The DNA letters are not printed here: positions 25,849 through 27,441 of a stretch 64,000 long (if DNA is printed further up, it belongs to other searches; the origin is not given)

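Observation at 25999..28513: Two-gene islet encoding a lysine-free 355-aa protein and a Tat-secreted HExxH peptidase-like protein between speH and the mla operon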

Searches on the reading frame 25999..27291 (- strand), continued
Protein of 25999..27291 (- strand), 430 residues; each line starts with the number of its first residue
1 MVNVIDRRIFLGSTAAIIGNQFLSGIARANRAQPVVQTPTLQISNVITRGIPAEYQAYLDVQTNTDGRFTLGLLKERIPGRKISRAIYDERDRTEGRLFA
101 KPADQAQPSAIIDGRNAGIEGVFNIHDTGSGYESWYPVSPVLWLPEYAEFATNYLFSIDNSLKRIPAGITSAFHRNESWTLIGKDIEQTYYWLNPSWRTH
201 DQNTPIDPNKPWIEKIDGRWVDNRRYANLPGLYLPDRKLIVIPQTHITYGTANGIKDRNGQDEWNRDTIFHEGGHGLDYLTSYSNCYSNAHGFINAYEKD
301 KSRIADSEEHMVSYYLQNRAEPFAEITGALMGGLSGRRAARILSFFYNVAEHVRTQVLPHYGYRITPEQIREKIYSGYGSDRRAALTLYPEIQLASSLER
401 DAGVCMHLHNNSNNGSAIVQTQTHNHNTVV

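Call 94: search_protein_families(library=pfam, alignment_id=A2, max_evalue=1)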
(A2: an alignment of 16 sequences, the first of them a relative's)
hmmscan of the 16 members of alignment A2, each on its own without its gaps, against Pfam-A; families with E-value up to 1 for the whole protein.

A. member 1, P0006 (430 aa): 1 family
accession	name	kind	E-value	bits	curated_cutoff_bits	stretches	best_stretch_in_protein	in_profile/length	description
PF07737.17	ATLF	-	0.04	14.1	27.4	1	257-325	104-164/193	Anthrax toxin lethal factor, N- and C-terminal domain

B. families by the number of members that match (of 16 scanned): 9 families
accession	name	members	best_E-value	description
PF07737.17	ATLF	14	5.1e-06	Anthrax toxin lethal factor, N- and C-terminal domain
PF12388.14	Peptidase_M57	1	0.02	Dual-action HEIGH metallo-peptidase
PF16825.11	DUF5075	1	0.039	IGP family C-type lectin domain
PF01398.27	JAB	1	0.043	JAB1/Mov34/MPN/PAD-1 ubiquitin protease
PF16346.12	GH32_BT1760-like_C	1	0.047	GH32, BT1760-like, C-terminal domain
PF14891.12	Peptidase_M91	1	0.052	Effector protein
PF11169.13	DUF2956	1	0.14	Protein of unknown function (DUF2956)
PF10518.14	TAT_signal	1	0.18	TAT (twin-arginine translocation) pathway signal sequence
PF05955.16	Herpes_gp2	1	0.31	Equine herpesvirus glycoprotein gp2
